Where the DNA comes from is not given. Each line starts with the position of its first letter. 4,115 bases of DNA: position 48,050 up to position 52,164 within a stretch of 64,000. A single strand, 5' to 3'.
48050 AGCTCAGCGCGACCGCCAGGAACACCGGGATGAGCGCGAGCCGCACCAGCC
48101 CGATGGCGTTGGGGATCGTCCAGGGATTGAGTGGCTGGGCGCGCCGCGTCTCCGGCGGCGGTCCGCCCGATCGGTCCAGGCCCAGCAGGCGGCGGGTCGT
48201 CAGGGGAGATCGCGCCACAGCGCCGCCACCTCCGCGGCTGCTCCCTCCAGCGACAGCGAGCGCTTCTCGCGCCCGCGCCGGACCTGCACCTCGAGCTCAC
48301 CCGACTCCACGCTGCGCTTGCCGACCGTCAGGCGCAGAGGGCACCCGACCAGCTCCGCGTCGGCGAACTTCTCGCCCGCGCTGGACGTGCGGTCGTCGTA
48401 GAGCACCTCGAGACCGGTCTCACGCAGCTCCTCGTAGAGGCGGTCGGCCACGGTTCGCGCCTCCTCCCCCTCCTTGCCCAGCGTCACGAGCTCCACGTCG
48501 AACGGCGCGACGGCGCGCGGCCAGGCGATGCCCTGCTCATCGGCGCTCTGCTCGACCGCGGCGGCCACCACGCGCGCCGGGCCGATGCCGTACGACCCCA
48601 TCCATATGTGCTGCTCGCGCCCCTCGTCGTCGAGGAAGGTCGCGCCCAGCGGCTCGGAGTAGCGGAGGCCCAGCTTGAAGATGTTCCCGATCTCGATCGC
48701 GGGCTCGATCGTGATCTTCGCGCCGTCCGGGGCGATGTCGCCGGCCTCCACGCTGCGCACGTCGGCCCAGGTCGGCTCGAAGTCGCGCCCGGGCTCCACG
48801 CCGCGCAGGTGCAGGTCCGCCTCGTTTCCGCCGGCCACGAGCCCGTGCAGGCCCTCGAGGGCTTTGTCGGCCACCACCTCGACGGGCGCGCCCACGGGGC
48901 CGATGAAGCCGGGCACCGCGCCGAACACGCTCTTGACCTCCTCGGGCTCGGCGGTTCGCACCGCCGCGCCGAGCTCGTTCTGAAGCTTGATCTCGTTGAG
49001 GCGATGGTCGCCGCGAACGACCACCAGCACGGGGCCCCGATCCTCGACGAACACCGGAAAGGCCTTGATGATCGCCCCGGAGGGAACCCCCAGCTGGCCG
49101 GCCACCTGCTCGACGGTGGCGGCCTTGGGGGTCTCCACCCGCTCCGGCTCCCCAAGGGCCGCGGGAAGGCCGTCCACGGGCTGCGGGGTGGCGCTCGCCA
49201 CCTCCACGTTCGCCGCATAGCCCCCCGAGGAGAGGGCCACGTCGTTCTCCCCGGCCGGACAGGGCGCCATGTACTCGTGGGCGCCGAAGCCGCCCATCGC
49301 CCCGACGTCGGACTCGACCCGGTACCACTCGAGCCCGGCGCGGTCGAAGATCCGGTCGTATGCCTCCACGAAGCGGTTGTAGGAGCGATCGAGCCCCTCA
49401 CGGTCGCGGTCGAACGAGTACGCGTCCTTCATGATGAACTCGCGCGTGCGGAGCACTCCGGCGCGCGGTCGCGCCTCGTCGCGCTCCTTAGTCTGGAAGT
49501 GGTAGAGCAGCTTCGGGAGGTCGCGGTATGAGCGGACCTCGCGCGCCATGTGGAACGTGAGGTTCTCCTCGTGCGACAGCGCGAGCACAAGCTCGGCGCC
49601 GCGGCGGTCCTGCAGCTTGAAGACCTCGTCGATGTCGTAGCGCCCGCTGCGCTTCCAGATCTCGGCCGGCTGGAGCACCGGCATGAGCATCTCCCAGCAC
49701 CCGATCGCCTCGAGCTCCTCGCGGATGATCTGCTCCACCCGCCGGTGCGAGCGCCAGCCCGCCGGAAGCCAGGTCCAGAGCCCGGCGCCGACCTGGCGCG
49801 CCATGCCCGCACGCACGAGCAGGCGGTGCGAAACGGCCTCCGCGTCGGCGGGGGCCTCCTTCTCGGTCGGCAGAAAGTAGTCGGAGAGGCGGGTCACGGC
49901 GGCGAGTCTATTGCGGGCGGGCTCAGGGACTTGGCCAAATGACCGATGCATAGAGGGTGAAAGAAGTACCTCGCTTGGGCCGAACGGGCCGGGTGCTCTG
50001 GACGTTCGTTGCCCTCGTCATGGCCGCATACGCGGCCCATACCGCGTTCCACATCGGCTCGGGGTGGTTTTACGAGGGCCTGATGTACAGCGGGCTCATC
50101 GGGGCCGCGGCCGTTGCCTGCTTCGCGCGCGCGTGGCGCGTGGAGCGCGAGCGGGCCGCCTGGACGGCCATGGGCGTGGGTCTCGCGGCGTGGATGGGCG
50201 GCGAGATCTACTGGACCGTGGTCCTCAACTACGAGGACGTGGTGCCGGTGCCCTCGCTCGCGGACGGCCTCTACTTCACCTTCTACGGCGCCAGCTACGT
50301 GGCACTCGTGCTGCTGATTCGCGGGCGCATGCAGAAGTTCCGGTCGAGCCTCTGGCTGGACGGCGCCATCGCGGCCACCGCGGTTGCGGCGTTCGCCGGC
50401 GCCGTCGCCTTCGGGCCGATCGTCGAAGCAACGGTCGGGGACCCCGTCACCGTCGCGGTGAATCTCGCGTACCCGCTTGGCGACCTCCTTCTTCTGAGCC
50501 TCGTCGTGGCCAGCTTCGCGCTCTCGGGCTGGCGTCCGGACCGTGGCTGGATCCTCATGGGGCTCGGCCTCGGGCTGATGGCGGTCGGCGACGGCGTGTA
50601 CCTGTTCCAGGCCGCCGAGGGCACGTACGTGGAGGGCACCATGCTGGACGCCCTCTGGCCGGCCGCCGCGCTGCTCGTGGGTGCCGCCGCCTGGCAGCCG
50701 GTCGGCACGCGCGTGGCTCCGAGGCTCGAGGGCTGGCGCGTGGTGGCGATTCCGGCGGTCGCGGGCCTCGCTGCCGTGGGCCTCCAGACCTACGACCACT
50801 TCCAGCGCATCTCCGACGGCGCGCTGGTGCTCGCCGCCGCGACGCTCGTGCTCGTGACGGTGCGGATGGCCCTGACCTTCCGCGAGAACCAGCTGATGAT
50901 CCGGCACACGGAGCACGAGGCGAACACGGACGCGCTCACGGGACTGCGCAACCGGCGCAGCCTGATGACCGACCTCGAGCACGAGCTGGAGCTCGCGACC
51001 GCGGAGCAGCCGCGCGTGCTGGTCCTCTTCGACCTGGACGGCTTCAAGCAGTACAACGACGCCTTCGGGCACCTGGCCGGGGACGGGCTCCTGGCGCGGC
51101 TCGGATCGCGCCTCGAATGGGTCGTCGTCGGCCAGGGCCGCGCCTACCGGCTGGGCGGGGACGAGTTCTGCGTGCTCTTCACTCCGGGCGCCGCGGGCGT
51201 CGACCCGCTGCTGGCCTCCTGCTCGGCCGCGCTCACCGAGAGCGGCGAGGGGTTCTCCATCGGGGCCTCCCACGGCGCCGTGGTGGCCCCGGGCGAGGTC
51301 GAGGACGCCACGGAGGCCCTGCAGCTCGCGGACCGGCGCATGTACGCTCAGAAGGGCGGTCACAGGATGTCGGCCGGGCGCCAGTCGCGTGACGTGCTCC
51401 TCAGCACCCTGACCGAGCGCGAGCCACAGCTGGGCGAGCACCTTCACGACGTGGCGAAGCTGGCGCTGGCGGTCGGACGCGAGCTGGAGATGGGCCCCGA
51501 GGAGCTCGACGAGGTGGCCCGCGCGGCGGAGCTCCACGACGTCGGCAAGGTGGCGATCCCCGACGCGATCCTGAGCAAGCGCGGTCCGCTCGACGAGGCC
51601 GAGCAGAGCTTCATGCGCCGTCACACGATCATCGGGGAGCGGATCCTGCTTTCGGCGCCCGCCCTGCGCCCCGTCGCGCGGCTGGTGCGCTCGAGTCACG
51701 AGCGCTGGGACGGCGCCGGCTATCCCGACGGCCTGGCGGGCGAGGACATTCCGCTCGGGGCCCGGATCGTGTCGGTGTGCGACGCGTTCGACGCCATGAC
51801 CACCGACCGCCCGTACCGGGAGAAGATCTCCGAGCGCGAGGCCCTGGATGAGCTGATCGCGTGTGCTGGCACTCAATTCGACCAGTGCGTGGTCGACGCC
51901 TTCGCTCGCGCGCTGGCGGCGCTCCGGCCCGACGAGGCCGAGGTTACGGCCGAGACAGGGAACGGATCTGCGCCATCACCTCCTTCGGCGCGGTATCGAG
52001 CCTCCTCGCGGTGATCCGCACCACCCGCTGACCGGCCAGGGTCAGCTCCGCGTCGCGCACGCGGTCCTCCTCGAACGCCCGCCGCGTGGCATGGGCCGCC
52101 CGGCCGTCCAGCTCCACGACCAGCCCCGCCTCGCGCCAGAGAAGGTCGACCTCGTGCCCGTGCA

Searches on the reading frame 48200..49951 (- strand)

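Call 40: search_protein_families(library=pfam, proteins=[window:48200-49951:-], max_evalue=0.00001)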
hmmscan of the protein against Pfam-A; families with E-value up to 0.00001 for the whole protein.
window:48200-49951:- (583 aa): 3 families
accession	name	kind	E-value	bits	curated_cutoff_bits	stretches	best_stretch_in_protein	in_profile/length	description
PF04073.20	tRNA_edit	-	1.3e-24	87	25.5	1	274-385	1-116/123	Aminoacyl-tRNA editing domain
PF00587.30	tRNA-synt_2b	-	3.3e-21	76.6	29.3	1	111-468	1-178/179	tRNA synthetase class II core domain (G, H, P, S and T)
PF03129.25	HGTP_anticodon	-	1.8e-19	70.1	21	1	488-576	4-92/94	Anticodon binding domain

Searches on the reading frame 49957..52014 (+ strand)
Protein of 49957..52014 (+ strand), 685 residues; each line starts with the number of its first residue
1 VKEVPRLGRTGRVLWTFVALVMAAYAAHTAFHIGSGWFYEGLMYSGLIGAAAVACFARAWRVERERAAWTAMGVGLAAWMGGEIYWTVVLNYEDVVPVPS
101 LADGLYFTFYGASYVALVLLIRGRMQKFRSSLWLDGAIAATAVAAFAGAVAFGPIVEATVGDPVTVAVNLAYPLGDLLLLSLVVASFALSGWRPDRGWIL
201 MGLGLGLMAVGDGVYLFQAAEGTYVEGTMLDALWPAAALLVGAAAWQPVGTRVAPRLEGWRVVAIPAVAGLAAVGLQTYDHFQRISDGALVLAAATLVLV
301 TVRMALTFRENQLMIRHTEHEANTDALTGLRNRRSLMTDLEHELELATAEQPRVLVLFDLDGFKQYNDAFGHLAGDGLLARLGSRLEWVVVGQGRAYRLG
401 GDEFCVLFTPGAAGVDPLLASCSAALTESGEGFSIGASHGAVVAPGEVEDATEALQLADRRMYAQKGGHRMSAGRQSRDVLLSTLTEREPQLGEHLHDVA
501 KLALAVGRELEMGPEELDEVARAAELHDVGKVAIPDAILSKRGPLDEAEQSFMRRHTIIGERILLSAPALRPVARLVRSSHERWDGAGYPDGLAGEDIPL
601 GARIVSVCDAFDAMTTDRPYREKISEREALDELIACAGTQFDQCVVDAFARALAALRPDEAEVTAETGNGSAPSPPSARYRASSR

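Call 40: search_protein_families(library=pfam, proteins=[window:49957-52014:+], max_evalue=0.00001)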
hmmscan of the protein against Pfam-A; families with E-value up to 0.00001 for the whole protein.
window:49957-52014:+ (685 aa): 3 families
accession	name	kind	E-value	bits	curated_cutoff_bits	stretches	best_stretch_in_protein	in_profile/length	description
PF13487.12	HD_5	-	1.1e-38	133.1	27.2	1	484-643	6-168/170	HD domain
PF00990.26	GGDEF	-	8.6e-29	100.8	23.8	1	322-470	1-159/161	Diguanylate cyclase, GGDEF domain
PF01966.28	HD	-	2.2e-18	67.1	22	1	493-614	2-116/116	HD domain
